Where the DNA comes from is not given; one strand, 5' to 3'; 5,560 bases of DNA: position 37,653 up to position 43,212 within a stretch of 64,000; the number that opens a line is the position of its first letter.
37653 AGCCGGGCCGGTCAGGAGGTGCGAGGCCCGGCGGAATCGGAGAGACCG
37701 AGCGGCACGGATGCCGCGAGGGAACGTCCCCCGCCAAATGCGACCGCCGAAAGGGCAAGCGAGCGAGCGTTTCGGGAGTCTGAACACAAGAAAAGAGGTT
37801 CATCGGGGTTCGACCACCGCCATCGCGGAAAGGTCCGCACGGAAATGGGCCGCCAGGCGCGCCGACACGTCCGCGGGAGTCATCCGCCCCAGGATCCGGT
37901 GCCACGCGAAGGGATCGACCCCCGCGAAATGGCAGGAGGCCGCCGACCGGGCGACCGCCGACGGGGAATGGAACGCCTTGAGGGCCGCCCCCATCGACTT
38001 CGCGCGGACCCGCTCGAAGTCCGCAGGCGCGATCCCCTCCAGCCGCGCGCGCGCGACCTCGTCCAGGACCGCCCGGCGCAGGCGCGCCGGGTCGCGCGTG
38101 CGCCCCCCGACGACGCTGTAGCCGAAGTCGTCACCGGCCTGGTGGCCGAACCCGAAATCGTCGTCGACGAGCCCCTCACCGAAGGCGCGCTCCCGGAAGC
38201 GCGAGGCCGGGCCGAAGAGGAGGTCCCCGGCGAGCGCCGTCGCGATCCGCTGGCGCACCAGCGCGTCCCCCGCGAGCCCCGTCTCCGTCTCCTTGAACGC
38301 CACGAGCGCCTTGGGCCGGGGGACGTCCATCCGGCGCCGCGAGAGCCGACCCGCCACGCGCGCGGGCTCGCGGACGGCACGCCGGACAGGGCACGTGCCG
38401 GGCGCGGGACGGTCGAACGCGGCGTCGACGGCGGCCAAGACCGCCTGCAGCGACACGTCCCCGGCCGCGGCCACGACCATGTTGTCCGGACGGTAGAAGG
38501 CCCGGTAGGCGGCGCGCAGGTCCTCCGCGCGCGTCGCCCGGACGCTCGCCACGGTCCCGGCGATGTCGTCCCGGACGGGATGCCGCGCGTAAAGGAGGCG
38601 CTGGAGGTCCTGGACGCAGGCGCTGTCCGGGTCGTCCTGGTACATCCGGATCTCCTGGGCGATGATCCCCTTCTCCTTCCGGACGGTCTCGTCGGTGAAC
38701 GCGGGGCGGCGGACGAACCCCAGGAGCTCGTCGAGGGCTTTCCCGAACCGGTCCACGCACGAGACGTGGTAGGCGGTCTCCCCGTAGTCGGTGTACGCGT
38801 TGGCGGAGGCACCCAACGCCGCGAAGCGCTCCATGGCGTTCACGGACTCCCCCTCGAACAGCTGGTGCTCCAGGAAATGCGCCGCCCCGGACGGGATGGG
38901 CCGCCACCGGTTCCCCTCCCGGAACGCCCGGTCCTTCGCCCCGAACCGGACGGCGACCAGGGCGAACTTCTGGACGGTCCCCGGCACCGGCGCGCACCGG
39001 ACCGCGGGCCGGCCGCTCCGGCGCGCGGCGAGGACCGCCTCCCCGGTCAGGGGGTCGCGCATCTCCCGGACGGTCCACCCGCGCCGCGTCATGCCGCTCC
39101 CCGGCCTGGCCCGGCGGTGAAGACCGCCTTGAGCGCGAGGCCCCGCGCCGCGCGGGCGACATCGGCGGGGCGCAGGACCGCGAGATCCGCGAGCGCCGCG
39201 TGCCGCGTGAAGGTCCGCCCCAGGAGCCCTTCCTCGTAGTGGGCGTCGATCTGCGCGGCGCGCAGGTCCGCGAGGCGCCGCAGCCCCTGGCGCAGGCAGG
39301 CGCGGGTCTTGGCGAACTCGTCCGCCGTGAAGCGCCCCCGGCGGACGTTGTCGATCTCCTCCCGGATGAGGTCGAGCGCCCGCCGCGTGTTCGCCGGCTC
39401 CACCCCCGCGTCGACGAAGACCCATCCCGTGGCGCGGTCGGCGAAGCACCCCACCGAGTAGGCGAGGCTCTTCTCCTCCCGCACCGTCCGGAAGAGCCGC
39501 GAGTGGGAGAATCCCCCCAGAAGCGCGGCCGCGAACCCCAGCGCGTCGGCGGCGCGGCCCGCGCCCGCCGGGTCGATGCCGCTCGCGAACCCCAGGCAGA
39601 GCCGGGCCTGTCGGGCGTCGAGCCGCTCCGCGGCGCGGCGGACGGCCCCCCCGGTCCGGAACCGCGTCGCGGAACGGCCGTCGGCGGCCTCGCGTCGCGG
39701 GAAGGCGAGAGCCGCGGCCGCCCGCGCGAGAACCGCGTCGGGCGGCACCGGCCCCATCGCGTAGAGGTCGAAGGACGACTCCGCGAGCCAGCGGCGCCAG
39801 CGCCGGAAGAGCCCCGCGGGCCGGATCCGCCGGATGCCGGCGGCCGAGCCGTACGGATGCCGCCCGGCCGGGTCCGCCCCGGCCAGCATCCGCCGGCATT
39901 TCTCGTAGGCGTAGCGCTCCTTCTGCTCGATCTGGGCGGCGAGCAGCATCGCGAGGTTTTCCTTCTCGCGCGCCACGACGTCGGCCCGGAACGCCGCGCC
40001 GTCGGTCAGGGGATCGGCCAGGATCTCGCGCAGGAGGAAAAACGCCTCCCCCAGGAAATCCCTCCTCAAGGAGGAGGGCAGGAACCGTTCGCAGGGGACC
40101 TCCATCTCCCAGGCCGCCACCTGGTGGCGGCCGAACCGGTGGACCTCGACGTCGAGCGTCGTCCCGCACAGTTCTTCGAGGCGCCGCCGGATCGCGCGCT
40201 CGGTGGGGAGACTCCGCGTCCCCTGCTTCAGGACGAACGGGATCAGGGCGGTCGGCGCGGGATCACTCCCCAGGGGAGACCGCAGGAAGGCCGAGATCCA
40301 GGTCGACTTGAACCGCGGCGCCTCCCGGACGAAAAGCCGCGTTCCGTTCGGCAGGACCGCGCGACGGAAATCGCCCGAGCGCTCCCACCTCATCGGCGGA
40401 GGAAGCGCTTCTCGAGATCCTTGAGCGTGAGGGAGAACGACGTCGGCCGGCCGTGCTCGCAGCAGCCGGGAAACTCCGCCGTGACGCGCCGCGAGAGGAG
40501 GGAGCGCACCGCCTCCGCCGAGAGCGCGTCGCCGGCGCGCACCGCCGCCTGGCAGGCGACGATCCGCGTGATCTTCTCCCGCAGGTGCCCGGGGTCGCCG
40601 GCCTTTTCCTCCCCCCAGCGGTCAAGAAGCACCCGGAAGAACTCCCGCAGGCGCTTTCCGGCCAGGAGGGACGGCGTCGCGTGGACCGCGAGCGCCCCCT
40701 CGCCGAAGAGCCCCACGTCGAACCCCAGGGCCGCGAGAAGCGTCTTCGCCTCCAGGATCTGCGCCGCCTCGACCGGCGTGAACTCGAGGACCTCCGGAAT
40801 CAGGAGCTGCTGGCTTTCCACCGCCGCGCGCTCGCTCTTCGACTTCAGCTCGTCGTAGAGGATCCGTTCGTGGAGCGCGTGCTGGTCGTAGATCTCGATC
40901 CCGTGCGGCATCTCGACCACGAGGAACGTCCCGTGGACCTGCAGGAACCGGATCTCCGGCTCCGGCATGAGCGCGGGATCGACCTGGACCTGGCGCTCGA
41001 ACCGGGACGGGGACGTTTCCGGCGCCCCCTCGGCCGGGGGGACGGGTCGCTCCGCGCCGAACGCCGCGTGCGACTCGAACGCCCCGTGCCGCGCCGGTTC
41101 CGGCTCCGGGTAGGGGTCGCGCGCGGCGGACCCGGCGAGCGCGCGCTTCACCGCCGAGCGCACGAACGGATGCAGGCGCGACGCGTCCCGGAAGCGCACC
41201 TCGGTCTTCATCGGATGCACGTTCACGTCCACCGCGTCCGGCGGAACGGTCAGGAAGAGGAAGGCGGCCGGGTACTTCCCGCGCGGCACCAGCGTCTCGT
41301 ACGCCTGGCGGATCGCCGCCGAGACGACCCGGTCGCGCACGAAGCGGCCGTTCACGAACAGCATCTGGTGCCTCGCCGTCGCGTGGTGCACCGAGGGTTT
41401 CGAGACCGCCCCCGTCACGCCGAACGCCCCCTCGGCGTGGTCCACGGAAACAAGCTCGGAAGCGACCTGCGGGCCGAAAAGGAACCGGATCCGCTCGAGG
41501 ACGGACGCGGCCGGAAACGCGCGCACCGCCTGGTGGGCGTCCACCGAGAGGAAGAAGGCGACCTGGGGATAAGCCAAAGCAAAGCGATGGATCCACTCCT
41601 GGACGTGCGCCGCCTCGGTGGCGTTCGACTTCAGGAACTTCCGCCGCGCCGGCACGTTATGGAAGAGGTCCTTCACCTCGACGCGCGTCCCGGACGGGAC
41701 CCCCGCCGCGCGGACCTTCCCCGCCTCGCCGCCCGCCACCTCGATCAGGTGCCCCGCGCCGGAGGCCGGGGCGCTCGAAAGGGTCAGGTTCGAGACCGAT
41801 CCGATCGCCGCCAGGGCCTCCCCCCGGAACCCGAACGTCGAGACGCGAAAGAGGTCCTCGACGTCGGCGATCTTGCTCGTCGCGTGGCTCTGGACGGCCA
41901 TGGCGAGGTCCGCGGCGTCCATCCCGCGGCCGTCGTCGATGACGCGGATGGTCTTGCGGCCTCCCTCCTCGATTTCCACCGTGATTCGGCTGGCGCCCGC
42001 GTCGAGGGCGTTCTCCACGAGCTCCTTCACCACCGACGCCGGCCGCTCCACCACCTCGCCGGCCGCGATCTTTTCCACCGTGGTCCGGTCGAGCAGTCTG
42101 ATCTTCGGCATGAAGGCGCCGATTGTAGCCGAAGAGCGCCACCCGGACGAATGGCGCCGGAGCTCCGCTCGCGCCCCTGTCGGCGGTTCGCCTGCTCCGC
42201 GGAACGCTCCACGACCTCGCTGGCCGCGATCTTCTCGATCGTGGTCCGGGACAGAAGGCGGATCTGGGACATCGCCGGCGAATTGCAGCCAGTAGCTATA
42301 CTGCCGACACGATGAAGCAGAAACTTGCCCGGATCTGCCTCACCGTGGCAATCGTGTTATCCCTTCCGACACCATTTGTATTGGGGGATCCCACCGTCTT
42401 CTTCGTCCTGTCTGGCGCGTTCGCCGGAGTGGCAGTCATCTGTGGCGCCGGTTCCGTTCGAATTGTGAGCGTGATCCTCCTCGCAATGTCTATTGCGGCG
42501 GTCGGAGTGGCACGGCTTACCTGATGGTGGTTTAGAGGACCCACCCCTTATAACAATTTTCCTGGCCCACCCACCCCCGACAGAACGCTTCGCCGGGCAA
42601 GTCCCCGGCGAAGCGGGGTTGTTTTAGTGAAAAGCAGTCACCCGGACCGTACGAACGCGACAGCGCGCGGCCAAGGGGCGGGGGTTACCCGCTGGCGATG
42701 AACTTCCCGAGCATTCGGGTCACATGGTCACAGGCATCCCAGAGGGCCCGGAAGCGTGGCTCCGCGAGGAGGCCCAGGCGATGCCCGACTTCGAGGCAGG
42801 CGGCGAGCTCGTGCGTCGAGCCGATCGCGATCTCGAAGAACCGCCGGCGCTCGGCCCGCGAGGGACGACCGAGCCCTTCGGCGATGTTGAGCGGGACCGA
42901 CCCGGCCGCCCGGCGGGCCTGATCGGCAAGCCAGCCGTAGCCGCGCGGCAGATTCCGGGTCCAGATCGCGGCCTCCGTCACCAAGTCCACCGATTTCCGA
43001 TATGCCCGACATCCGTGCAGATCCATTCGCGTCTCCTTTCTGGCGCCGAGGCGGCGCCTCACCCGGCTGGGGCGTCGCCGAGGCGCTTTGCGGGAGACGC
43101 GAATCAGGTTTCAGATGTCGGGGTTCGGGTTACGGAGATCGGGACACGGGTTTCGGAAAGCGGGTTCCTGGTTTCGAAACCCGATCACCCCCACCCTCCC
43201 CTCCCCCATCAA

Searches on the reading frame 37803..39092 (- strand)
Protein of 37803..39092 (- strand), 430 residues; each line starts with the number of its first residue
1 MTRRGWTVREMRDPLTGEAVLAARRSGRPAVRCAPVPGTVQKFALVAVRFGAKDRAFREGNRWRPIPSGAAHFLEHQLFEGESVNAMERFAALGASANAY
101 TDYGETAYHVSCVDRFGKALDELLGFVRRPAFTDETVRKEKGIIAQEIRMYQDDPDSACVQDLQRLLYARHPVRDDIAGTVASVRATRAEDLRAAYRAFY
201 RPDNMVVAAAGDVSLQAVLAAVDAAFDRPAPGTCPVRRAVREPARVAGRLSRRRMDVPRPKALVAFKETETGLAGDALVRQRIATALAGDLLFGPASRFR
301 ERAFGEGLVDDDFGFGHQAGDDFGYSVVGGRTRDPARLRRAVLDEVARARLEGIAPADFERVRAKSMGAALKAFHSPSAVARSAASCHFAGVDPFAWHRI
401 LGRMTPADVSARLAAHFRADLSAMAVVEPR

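Call 63: find_homologous_proteins(query=window:37803-39092:-, max_evalue=1e-40)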
Query window:37803-39092:- (430 aa): 1683 proteins with E <= 1e-40 among 8000 candidates; the best 120 are listed.
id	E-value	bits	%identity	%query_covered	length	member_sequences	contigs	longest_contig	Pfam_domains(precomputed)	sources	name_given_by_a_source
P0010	3.8e-278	941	100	100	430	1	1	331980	PF00675.26,PF05193.27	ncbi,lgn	-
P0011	4.1e-219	746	81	99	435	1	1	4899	PF00675.26,PF05193.27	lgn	-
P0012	1.2e-184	633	70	99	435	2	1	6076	PF00675.26,PF05193.27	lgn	-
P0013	9.9e-181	620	69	99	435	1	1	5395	PF00675.26,PF05193.27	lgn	-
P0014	1.3e-139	484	57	99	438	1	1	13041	PF00675.26,PF05193.27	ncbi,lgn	-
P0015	2.7e-135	470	56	99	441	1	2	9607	PF00675.26,PF05193.27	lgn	-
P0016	3.9e-91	325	43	98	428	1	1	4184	PF00675.26,PF05193.27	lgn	-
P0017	4.0e-88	315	44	100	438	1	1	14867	PF00675.26,PF05193.27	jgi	jgi:predicted Zn-dependent peptidase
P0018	3.9e-87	311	44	96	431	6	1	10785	PF00675.26,PF05193.27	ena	-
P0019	5.3e-87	311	41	97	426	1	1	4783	PF00675.26,PF05193.27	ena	-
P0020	2.1e-86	309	44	96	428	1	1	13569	PF00675.26,PF05193.27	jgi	jgi:predicted Zn-dependent peptidase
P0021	3.9e-85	305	41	97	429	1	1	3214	PF00675.26,PF05193.27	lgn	-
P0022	1.4e-83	300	39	97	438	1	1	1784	PF00675.26,PF05193.27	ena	-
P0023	1.5e-82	296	42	93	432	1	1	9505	PF00675.26,PF05193.27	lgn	-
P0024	3.2e-82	295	42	97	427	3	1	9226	PF00675.26,PF05193.27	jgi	-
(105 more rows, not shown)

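Call 64: find_encoding_contigs(protein=P0015, flank=10000, max_places=3)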
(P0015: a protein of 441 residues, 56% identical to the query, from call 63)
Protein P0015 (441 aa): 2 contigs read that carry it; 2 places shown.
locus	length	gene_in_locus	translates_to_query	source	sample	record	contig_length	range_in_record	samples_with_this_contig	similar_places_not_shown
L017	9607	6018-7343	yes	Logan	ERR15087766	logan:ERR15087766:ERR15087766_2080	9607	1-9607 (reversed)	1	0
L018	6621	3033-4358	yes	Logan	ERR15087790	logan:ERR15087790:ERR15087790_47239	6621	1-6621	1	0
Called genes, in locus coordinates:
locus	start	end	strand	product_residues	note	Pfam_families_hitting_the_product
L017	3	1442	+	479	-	?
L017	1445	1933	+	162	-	PF00027:cNMP_binding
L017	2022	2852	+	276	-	PF01261:AP_endonuc_2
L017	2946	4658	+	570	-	PF02518:HATPase_c, PF13589:HATPase_c_3, PF01119:DNA_mis_repair, PF08676:MutL_C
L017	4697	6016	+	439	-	PF05193:Peptidase_M16_C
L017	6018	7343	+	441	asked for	PF00675:Peptidase_M16, PF05193:Peptidase_M16_C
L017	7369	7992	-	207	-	PF01066:CDP-OH_P_transf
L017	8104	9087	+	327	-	PF01740:STAS, PF13466:STAS_2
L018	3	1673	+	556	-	?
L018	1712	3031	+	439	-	PF05193:Peptidase_M16_C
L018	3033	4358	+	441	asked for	PF00675:Peptidase_M16, PF05193:Peptidase_M16_C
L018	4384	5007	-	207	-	PF01066:CDP-OH_P_transf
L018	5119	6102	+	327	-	PF01740:STAS, PF13466:STAS_2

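Call 65: find_encoding_contigs(protein=P0017, flank=10000, max_places=2)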
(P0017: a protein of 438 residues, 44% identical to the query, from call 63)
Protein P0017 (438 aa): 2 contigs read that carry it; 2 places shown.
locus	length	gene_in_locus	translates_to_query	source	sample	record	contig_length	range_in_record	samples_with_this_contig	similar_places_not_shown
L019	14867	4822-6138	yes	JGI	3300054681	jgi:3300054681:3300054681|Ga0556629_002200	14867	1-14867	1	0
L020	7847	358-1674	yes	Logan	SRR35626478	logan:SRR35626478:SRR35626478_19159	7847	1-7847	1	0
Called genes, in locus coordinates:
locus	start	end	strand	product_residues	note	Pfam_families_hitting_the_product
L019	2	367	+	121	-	?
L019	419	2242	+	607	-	PF06480:FtsH_ext, PF00004:AAA, PF17862:AAA_lid_3, PF01434:Peptidase_M41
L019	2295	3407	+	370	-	PF01321:Creatinase_N, PF00557:Peptidase_M24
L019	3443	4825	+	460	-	PF05193:Peptidase_M16_C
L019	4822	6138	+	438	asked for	PF00675:Peptidase_M16, PF05193:Peptidase_M16_C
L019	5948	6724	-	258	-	-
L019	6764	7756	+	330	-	-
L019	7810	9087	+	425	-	PF00809:Pterin_bind, PF02152:FolB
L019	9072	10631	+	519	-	PF01288:HPPK, PF08279:HTH_11, PF13412:HTH_24 (faint), PF03099:BPL_LplA_LipB, PF02237:BPL_C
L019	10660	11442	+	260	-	PF03309:Pan_kinase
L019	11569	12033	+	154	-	PF02577:BFN_dom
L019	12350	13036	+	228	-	PF03449:GreA_GreB_N, PF01272:GreA_GreB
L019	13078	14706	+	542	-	PF01336:tRNA_anti-codon, PF00152:tRNA-synt_2, PF01409:tRNA-synt_2d (faint)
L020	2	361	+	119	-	?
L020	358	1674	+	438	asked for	PF00675:Peptidase_M16, PF05193:Peptidase_M16_C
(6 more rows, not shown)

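Call 66: find_encoding_contigs(protein=P0020, flank=10000, max_places=2)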
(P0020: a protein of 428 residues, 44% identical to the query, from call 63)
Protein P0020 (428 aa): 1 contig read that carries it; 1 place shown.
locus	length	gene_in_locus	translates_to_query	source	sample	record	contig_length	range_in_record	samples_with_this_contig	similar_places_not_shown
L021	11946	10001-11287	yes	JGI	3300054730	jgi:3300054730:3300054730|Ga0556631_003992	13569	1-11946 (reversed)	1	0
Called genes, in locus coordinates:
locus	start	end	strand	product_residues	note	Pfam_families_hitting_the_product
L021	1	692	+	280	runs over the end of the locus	-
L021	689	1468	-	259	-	PF01522:Polysacc_deac_1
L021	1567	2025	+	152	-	-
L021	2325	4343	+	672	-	PF19732:SpoIIE_N, PF07228:SpoIIE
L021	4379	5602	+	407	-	PF01171:ATP_bind_3, PF11734:TilS_C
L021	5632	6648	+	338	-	PF06480:FtsH_ext, PF05496:RuvB_N (weak), PF00004:AAA, PF07728:AAA_5 (faint)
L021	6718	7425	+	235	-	PF01434:Peptidase_M41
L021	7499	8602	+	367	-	PF01321:Creatinase_N, PF00557:Peptidase_M24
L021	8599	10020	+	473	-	-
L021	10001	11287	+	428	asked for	PF00675:Peptidase_M16, PF05193:Peptidase_M16_C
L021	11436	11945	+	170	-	?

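Call 74: search_protein_families(library=ncbifam, proteins=[window:37803-39092:-], max_evalue=0.00001)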
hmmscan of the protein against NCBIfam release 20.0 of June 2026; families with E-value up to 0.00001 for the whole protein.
window:37803-39092:- (430 aa): 3 families
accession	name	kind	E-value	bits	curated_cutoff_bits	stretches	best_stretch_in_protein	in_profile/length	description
NF047421.1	YfmH_fam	equivalog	1.5e-95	320.9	250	1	33-429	23-423/425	EF-P 5-aminopentanol modification-associated protein YfmH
NF047422.1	YfmF_fam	equivalog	3.2e-10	39.5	285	1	130-227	117-214/412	EF-P 5-aminopentanol modification-associated protein YfmF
TIGR02110.1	PQQ_syn_pqqF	equivalog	1.4e-09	37.2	320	1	69-218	41-199/697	pyrroloquinoline quinone biosynthesis protein PqqF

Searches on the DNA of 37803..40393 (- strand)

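Call 17: search_rna_families(sources=[L001, L002, L003, L004, L005], threshold=gathering)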
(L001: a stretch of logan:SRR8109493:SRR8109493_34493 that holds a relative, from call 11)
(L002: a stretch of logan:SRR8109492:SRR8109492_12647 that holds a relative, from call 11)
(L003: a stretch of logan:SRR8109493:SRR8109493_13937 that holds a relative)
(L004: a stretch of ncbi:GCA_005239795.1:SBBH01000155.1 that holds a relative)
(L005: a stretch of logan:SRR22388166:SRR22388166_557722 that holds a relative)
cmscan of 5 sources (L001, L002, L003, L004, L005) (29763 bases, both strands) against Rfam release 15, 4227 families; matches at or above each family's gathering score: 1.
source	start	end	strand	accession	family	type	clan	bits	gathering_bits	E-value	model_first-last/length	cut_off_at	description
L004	9872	9980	+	RF00001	5S_rRNA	Gene; rRNA;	CL00113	80.1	38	9.9e-16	1-120/120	no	5S ribosomal RNA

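Call 67: search_rna_families(sources=[L017, L018, L019, L020, L021], threshold=evalue, max_evalue=0.01)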
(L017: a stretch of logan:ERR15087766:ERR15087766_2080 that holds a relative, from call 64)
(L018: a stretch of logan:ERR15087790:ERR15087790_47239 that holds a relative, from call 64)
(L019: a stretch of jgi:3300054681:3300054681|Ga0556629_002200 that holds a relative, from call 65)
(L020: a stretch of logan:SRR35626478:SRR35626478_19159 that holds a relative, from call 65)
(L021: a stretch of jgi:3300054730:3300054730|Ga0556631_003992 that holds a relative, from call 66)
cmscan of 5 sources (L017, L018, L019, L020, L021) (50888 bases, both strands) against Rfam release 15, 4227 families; matches with E-value up to 0.01: 2.
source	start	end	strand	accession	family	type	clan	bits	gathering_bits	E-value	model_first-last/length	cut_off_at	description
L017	9560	9607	+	RF00001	5S_rRNA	Gene; rRNA;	CL00113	35.9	38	0.00083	1-48/120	3'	5S ribosomal RNA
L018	6575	6621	+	RF00001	5S_rRNA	Gene; rRNA;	CL00113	34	38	0.0026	1-47/120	3'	5S ribosomal RNA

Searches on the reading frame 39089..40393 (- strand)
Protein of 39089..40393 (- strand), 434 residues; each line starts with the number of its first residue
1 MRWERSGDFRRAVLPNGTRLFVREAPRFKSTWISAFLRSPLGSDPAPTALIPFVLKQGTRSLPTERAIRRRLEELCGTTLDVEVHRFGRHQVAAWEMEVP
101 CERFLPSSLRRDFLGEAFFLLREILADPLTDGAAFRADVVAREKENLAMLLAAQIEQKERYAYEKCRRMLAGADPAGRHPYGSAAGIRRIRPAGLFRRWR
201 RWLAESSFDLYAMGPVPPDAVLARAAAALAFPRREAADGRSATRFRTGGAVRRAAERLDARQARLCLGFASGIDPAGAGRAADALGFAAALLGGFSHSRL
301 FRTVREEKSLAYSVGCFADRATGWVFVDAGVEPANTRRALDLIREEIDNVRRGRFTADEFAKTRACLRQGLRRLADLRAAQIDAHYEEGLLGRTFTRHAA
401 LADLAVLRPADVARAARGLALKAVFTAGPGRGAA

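Call 10: search_protein_families(library=pfam, proteins=[window:39089-40393:-])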
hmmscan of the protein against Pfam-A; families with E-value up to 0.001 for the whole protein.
window:39089-40393:- (434 aa): 1 family
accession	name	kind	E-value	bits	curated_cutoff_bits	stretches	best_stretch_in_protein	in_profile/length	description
PF05193.26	Peptidase_M16_C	-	4.7e-18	66.1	23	1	200-365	12-179/181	Peptidase M16 inactive domain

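Call 11: find_encoding_contigs(protein=window:39089-40393:-, flank=10000, max_places=10)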
Protein window:39089-40393:- (434 aa): 2 contigs read that carry it; 2 places shown.
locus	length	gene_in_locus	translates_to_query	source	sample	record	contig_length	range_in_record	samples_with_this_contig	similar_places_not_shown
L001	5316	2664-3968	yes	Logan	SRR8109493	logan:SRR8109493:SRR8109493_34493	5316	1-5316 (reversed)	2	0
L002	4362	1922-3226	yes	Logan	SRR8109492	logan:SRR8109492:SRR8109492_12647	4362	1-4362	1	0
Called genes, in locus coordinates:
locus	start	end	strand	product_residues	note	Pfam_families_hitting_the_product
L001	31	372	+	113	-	PF05635:23S_rRNA_IVP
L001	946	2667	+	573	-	PF02518:HATPase_c, PF13589:HATPase_c_3, PF01119:DNA_mis_repair, PF08676:MutL_C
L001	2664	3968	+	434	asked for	PF05193:Peptidase_M16_C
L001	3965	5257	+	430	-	PF00675:Peptidase_M16, PF05193:Peptidase_M16_C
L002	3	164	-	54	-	?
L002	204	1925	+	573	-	PF02518:HATPase_c, PF13589:HATPase_c_3, PF01119:DNA_mis_repair, PF08676:MutL_C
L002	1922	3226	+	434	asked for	PF05193:Peptidase_M16_C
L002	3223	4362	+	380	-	?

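Call 74: search_protein_families(library=ncbifam, proteins=[window:39089-40393:-], max_evalue=0.00001)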
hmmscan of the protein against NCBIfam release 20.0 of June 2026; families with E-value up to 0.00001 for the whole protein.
window:39089-40393:- (434 aa): 1 family
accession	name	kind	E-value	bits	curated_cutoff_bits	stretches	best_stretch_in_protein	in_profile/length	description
NF047422.1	YfmF_fam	equivalog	1.5e-76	258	285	1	16-425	1-407/412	EF-P 5-aminopentanol modification-associated protein YfmF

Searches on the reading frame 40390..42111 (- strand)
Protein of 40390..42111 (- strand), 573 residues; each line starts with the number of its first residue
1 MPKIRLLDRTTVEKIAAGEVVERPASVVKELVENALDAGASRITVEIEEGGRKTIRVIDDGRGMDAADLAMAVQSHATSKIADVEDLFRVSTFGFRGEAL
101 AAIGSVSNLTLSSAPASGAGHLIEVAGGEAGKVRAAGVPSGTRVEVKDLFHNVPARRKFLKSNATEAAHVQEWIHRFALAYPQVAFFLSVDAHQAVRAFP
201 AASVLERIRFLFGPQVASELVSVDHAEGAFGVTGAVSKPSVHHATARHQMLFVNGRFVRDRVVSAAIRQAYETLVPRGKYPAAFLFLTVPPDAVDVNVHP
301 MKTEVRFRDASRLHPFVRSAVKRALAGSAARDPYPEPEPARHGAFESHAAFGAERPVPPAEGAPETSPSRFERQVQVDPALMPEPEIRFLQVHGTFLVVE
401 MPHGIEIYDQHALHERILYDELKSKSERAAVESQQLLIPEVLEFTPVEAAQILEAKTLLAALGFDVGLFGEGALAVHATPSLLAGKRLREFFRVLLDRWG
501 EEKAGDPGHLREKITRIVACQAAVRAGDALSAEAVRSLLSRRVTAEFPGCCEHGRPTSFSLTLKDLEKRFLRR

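Call 10: search_protein_families(library=pfam, proteins=[window:40390-42111:-])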
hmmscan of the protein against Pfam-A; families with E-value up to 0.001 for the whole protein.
window:40390-42111:- (573 aa): 4 families
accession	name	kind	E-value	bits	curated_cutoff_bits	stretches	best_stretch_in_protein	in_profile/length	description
PF01119.25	DNA_mis_repair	-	5.3e-38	129.7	26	1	210-325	3-118/119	DNA mismatch repair protein, C-terminal domain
PF08676.16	MutL_C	-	8.1e-33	113.5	25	1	391-530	3-142/142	MutL C terminal dimerisation domain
PF13589.12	HATPase_c_3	-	4.5e-12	46.6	25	1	25-114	4-93/137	Histidine kinase-, DNA gyrase B-, and HSP90-like ATPase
PF02518.31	HATPase_c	-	2.8e-09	37.8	26.4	1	22-77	4-62/111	Histidine kinase-, DNA gyrase B-, and HSP90-like ATPase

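Call 43: list_cluster_members(proteins=[P0001, P0005, window:40390-42111:-, window:39089-40393:-, window:34748-35332:-])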
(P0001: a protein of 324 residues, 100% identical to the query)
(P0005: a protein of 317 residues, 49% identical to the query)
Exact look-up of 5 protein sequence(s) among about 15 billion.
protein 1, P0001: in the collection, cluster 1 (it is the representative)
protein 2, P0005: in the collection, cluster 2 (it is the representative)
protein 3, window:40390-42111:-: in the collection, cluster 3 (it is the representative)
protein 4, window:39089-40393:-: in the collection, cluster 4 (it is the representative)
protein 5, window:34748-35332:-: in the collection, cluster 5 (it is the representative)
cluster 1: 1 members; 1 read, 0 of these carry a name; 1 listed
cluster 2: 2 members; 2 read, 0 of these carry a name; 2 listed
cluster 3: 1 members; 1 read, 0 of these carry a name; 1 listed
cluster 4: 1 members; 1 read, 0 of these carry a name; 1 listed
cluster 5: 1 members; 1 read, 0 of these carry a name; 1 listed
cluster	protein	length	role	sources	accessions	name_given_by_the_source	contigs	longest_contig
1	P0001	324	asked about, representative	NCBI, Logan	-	-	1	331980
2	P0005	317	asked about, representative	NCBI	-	-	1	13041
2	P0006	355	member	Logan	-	-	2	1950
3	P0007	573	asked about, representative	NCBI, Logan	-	-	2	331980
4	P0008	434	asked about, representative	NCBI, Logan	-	-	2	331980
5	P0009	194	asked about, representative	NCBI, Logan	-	-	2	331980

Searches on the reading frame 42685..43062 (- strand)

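Call 74: search_protein_families(library=ncbifam, proteins=[window:42685-43062:-], max_evalue=0.00001)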
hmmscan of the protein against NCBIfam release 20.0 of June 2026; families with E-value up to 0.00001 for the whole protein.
window:42685-43062:- (125 aa): 3 families
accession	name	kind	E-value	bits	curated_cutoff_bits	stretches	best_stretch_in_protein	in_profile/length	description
TIGR02436.1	TIGR02436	subfamily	2.5e-23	82.3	24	1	21-124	2-107/109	four helix bundle protein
NF008911.0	PRK12275.1-2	subfamily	5.8e-18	65.5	137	1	20-122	9-112/118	hypothetical protein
NF008912.0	PRK12275.1-6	subfamily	1.3e-14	54.2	124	1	40-122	27-108/117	hypothetical protein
